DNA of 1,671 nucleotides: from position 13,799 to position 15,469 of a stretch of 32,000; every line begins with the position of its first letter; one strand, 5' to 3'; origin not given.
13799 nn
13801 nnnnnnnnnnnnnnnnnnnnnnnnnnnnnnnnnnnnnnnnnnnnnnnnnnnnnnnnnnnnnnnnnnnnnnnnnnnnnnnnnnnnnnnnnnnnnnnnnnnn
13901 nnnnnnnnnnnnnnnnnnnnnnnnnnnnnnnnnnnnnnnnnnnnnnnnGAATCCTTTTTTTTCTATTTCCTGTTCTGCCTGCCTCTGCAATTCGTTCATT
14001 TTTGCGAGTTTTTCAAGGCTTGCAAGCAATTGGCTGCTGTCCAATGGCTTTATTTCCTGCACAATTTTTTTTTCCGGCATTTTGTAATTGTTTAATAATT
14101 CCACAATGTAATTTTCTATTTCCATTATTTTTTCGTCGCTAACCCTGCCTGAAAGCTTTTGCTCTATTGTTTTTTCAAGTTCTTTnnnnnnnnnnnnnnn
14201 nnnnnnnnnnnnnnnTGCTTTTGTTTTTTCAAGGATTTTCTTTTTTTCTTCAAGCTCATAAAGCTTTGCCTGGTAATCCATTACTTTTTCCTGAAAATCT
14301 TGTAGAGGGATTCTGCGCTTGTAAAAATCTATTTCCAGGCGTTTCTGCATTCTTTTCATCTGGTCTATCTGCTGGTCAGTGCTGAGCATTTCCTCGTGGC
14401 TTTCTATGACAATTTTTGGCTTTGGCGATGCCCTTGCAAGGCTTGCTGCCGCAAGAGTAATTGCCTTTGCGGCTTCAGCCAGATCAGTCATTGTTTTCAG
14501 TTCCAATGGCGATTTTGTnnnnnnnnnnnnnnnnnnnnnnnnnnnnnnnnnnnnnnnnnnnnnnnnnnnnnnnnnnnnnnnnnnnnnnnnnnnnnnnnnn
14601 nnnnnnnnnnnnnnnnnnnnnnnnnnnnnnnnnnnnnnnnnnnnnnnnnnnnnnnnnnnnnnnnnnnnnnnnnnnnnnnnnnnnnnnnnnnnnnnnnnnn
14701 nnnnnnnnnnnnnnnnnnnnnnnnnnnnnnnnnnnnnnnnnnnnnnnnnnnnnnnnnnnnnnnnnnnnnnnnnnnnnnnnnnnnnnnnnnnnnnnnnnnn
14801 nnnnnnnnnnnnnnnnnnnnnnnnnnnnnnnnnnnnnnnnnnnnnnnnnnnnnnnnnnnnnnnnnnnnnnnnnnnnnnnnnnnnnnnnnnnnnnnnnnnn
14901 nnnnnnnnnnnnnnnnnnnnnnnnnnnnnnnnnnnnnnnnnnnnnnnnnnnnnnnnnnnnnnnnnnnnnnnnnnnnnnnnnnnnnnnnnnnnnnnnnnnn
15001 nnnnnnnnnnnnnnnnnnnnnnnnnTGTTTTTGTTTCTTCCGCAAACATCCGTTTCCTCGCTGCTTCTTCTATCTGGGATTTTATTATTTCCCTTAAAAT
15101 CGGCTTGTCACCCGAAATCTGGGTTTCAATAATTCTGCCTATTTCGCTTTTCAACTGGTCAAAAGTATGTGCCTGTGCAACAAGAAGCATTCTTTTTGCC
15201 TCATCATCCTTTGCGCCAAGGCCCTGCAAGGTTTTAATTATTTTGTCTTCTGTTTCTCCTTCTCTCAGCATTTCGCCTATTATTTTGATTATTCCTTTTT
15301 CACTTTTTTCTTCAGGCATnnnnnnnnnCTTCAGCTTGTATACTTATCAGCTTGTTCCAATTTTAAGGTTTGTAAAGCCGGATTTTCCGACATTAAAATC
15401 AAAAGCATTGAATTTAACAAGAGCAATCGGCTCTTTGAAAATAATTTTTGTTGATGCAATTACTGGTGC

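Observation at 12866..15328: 820-aa coiled-coil protein upstream of the pilus ATPase carries two MinD-like membrane-targeting motifs and a C-terminal winged helix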

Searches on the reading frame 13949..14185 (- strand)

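Call 77: search_protein_families(library=pfam, proteins=[window:13949-14185:-], max_evalue=1)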
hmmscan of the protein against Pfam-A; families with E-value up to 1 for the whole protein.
window:13949-14185:- (79 aa): 1 family
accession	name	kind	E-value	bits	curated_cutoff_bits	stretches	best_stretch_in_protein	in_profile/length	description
PF24323.1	DUF7494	-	0.083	13.7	27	1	17-72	50-103/117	Domain of unknown function (DUF7494)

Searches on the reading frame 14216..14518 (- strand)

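Call 77: search_protein_families(library=pfam, proteins=[window:14216-14518:-], max_evalue=1)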
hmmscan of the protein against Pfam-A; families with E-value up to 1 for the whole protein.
window:14216-14518:- (101 aa): 1 family
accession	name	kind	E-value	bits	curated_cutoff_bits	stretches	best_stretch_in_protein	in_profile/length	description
PF07426.16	Dynactin_p22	-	0.12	12.6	25.2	1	25-68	74-116/168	Dynactin subunit p22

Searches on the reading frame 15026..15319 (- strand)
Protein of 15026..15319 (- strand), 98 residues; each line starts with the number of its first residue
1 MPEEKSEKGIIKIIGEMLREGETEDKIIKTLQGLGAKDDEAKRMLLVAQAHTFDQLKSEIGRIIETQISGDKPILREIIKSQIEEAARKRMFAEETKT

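Call 55: search_solved_structures(query=A4, max_evalue=10, show_alignments=3)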
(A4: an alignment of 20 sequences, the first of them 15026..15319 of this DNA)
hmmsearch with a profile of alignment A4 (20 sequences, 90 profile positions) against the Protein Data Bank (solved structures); distinct sequences matched with E-value up to 10: 7.
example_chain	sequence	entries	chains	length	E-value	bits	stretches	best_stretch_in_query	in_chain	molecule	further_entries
8skx_A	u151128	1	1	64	0.0011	22.1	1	6-42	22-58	Miniprotein HHH_rd4_0518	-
4uos_A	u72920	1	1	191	0.01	18.9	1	3-80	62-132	DESIGNED HELICAL BUNDLE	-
9e9c_y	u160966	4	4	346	0.13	15.4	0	29-64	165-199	Transcription termination factor 4, mitochondrial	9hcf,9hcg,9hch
7bqb_A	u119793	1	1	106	0.31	14.2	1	17-43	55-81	NF6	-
1y0u_A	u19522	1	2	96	0.87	12.7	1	13-31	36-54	arsenical resistance operon repressor, putative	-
2pwq_A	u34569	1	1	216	1.1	12.4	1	20-45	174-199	Ubiquitin conjugating enzyme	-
3t6g_B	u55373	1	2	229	1.2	12.3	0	24-69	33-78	Breast cancer anti-estrogen resistance protein 1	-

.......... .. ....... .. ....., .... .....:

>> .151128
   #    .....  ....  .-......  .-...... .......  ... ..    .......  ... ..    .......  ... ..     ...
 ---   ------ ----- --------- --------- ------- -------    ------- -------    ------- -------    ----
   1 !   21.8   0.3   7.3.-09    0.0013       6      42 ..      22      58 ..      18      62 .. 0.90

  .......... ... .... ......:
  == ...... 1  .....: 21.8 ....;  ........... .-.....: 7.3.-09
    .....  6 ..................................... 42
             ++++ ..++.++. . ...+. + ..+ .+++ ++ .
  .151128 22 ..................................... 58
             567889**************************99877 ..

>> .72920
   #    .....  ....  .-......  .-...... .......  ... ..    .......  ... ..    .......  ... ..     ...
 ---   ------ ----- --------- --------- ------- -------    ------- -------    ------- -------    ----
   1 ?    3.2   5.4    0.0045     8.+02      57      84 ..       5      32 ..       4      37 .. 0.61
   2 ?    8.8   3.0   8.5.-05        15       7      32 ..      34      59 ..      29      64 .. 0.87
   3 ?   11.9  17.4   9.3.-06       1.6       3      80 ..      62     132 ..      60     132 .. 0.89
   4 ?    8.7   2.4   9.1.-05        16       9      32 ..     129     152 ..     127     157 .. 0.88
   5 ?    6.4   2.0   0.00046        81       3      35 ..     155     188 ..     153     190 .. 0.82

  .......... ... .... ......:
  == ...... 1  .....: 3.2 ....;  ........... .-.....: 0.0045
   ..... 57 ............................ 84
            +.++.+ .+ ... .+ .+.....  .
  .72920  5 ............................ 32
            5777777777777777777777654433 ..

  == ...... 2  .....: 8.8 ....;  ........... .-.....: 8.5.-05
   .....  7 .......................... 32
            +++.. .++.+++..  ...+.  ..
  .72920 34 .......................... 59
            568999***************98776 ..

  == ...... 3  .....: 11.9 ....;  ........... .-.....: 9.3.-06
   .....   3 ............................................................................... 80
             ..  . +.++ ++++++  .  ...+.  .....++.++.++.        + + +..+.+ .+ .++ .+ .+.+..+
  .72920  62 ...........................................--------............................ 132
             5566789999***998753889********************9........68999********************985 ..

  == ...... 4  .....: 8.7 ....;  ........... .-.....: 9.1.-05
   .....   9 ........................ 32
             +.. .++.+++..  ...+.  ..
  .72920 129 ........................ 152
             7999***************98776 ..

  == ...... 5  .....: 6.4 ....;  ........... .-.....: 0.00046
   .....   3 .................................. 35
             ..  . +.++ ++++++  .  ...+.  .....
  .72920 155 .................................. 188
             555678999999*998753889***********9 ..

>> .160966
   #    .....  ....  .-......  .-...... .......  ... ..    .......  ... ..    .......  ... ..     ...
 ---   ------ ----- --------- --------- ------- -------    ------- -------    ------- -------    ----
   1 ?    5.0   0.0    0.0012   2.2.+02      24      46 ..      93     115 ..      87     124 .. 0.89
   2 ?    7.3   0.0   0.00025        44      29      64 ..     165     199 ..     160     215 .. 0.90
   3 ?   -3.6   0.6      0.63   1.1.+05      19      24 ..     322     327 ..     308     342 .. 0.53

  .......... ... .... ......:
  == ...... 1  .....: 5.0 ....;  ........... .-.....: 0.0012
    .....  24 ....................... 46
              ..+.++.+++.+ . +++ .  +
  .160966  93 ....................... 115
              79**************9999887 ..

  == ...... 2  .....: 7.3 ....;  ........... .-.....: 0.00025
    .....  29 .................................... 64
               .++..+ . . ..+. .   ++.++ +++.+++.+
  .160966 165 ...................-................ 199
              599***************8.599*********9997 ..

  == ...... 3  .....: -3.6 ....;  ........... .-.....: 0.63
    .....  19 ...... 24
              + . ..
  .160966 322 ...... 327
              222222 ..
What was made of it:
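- Tried and rejected: The N-domain gave only designed helical proteins (call 55).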
